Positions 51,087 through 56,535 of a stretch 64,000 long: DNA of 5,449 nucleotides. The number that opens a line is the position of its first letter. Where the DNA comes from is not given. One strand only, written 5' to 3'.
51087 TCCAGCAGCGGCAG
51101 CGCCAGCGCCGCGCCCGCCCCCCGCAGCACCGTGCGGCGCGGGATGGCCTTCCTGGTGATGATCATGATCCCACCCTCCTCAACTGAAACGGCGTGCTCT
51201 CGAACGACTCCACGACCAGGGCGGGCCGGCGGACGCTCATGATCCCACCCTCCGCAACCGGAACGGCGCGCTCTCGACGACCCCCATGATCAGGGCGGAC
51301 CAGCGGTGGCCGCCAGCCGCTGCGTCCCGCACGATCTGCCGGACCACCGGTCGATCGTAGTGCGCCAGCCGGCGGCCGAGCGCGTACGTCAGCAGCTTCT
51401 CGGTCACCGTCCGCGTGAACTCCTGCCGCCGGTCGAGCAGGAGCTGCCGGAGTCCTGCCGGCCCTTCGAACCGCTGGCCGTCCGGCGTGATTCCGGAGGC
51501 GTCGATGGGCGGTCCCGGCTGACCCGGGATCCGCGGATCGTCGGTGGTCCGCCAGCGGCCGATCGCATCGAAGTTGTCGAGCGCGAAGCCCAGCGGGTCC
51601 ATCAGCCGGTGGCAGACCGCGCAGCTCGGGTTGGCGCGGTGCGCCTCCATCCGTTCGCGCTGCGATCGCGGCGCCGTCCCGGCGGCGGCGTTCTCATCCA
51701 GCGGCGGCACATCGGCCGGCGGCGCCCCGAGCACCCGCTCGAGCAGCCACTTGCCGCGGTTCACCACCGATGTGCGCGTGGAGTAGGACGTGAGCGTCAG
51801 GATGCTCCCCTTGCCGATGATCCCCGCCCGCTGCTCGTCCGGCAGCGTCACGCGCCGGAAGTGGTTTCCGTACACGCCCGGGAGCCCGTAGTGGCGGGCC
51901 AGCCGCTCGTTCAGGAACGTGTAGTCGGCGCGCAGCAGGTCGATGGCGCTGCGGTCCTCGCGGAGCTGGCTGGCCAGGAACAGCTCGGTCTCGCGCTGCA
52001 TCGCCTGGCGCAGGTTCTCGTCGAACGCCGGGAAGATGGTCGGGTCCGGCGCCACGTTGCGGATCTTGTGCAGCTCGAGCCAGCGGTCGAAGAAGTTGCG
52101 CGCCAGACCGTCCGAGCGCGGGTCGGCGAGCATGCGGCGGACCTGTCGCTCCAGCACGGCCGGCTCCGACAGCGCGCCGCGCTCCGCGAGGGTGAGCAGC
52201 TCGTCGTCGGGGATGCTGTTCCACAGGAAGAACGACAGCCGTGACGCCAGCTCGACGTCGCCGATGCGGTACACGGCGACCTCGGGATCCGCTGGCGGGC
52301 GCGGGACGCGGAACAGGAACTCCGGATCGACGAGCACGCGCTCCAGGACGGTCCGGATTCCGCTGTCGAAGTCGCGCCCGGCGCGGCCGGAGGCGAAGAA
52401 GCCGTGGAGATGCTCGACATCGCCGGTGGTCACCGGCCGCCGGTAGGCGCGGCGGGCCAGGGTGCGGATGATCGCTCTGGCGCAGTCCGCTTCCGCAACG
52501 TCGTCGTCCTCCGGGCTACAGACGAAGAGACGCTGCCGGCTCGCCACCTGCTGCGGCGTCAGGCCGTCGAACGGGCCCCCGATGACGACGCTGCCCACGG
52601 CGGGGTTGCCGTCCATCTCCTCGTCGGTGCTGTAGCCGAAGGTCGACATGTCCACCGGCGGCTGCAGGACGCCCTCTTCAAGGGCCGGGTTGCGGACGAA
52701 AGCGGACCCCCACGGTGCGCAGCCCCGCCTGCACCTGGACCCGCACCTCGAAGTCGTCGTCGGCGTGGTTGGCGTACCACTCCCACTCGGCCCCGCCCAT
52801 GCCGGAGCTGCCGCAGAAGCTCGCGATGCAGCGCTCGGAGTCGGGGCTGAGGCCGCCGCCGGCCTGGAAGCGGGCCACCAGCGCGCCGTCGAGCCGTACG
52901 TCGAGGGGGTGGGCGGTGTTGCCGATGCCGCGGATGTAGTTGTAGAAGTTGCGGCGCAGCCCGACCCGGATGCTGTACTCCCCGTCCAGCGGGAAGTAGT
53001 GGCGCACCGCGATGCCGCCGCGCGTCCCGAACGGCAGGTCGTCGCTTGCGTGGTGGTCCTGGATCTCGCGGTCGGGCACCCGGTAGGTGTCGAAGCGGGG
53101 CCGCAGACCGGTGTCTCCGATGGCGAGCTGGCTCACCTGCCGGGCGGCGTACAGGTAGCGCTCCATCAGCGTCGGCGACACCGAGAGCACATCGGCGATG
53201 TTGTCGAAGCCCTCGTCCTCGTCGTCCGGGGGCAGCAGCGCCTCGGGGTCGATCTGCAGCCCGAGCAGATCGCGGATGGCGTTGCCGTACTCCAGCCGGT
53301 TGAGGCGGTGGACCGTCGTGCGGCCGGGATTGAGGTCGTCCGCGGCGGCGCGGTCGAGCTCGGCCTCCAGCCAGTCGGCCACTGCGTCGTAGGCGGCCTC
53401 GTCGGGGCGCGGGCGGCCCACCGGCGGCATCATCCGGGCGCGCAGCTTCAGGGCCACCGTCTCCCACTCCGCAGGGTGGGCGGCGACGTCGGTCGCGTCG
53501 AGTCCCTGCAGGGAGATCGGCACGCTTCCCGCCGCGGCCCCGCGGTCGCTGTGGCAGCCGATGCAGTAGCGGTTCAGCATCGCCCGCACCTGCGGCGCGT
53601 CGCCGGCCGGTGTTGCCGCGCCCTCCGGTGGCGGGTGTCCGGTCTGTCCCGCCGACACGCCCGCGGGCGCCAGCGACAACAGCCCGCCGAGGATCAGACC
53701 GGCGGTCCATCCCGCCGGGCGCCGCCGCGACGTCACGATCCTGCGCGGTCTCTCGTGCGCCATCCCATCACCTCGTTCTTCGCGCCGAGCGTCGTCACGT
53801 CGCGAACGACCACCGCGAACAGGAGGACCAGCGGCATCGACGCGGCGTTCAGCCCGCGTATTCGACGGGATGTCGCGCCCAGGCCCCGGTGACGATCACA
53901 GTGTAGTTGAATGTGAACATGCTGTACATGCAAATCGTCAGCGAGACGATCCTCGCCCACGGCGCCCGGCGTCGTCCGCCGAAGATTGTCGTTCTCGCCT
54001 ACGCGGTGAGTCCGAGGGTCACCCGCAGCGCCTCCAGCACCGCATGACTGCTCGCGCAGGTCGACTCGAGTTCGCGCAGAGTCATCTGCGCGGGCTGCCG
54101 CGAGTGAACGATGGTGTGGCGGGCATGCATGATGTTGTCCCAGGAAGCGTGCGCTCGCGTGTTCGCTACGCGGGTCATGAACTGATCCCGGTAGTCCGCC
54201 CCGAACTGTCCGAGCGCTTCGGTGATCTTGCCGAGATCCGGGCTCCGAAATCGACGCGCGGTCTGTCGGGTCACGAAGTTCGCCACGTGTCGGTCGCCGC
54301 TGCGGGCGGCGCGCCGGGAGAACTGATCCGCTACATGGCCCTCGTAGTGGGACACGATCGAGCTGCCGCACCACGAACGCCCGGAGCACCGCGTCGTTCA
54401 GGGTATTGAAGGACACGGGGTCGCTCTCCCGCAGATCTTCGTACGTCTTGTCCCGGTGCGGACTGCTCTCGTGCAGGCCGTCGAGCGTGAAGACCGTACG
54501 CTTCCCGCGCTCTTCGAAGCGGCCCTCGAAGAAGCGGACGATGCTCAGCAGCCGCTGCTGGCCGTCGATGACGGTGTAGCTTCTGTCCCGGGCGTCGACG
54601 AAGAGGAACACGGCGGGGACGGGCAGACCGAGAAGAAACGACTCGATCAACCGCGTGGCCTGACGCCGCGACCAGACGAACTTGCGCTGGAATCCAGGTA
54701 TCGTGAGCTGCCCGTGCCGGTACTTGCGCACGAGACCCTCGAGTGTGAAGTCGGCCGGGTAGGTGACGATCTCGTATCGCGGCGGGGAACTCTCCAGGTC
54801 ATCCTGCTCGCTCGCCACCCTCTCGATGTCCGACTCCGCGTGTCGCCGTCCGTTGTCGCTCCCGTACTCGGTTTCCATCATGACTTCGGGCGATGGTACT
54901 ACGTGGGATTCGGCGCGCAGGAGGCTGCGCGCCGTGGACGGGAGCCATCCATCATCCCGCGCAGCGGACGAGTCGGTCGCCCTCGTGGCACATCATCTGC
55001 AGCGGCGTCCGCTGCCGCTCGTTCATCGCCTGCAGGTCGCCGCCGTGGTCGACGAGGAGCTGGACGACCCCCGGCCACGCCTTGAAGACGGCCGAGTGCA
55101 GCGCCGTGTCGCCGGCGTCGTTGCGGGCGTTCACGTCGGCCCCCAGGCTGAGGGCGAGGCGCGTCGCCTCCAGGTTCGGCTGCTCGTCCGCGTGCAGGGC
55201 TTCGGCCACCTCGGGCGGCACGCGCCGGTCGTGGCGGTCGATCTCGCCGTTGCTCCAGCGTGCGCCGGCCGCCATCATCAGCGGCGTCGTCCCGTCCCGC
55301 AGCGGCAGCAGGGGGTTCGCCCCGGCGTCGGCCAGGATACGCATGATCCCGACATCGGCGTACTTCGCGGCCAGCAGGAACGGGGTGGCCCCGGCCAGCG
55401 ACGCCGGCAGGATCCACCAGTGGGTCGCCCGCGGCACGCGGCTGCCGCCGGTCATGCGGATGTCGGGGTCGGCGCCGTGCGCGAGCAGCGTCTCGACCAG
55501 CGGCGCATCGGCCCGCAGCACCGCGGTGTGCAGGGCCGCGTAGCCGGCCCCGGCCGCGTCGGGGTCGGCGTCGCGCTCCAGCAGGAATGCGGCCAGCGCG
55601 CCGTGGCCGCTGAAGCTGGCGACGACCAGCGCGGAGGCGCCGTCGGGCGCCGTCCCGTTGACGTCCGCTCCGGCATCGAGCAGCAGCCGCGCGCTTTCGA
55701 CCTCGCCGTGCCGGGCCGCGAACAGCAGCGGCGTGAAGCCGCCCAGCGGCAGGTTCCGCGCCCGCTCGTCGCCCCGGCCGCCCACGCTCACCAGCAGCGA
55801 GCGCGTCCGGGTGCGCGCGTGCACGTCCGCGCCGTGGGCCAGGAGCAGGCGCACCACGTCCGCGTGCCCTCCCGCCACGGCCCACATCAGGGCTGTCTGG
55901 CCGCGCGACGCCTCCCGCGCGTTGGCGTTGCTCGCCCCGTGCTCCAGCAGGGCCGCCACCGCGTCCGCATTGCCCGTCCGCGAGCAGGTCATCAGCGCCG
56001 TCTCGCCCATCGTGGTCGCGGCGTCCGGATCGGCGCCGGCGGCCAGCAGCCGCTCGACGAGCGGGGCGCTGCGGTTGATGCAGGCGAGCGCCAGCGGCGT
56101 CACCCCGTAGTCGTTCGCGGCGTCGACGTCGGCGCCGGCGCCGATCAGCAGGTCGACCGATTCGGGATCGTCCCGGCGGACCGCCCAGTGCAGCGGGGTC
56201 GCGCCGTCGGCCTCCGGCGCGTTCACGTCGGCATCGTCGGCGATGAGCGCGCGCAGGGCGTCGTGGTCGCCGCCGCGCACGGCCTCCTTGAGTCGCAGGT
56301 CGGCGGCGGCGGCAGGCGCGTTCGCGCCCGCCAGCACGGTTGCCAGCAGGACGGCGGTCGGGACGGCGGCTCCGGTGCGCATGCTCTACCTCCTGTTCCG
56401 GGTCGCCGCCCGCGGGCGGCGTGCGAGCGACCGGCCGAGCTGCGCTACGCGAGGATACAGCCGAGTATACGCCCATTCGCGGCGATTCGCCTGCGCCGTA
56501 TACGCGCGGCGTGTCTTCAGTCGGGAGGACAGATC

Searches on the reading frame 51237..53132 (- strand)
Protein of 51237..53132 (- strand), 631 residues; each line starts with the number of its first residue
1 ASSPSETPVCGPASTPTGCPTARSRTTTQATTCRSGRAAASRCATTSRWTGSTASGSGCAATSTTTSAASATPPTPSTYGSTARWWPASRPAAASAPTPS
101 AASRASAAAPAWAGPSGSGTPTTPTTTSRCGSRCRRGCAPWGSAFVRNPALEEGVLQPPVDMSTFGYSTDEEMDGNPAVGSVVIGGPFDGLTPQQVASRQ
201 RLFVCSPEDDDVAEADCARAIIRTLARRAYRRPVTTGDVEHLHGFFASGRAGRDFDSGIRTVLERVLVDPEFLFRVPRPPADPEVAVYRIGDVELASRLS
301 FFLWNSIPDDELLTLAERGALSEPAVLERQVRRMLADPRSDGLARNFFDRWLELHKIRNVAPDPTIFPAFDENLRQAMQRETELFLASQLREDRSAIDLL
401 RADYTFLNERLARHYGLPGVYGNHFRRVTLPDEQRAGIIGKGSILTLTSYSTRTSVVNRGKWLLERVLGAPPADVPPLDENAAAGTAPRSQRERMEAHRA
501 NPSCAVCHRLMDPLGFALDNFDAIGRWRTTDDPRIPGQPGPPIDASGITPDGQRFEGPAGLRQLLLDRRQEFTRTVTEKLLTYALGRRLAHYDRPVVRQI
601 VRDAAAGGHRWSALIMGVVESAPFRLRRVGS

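Call 101: search_protein_families(library=pfam, proteins=[window:51237-53132:-], max_evalue=0.0001)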
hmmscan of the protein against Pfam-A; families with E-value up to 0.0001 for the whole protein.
window:51237-53132:- (631 aa): 4 families
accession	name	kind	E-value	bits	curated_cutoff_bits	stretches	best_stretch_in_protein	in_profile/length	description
PF07631.16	PSD4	-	1.5e-47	161.8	23.3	1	292-417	3-128/128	Protein of unknown function (DUF1592)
PF07627.16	PSCyt3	-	1.7e-30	105.7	27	1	435-531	1-98/98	Protein of unknown function (DUF1588)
PF07624.16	PSD2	-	4.7e-26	90.8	25.8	1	551-624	1-74/74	Protein of unknown function (DUF1585)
PF07637.16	PSD5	-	6.3e-19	68.5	34.2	1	217-276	1-61/62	Protein of unknown function (DUF1595)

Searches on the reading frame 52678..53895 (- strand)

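Call 101: search_protein_families(library=pfam, proteins=[window:52678-53895:-], max_evalue=0.0001)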
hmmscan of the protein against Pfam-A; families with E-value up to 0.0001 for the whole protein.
window:52678-53895:- (405 aa): 2 families
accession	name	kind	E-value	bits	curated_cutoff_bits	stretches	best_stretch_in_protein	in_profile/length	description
PF07626.16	PSD3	-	8.6e-25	87.5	23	1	197-259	2-64/65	Protein of unknown function (DUF1587)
PF13442.11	Cytochrome_CBB3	-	1.6e-05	25.6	27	1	101-176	4-68/68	Cytochrome C oxidase, cbb3-type, subunit III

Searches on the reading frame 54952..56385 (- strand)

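Call 68: search_protein_families(library=pfam, proteins=[window:54952-56385:-], max_evalue=0.00001)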
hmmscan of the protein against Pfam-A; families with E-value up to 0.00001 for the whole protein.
window:54952-56385:- (477 aa): 7 families
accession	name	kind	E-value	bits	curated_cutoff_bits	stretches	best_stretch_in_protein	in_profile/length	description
PF12796.13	Ank_2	-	6.3e-62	206.6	27.3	5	107-191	10-89/90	Ankyrin repeats (3 copies)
PF00023.36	Ank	-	4.9e-59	193.4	21.1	2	162-192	2-32/33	Ankyrin repeat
PF13606.12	Ank_3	-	2.6e-48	156.1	22.3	0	162-189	2-29/30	Ankyrin repeat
PF13637.12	Ank_4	-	2.2e-45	152.1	22.7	2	33-81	2-50/50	Ankyrin repeats (many copies)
PF13857.12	Ank_5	-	2.2e-40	136.7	27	2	85-131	7-53/56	Ankyrin repeats (many copies)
PF23745.1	ANK_LRRK2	-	1.1e-12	48.4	27.5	0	98-182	35-113/130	LRRK2 ANK repeat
PF24521.3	Ank_KRIT1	-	4.5e-07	30.1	80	0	129-185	48-108/149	KRIT1 ankyrin-repeats domain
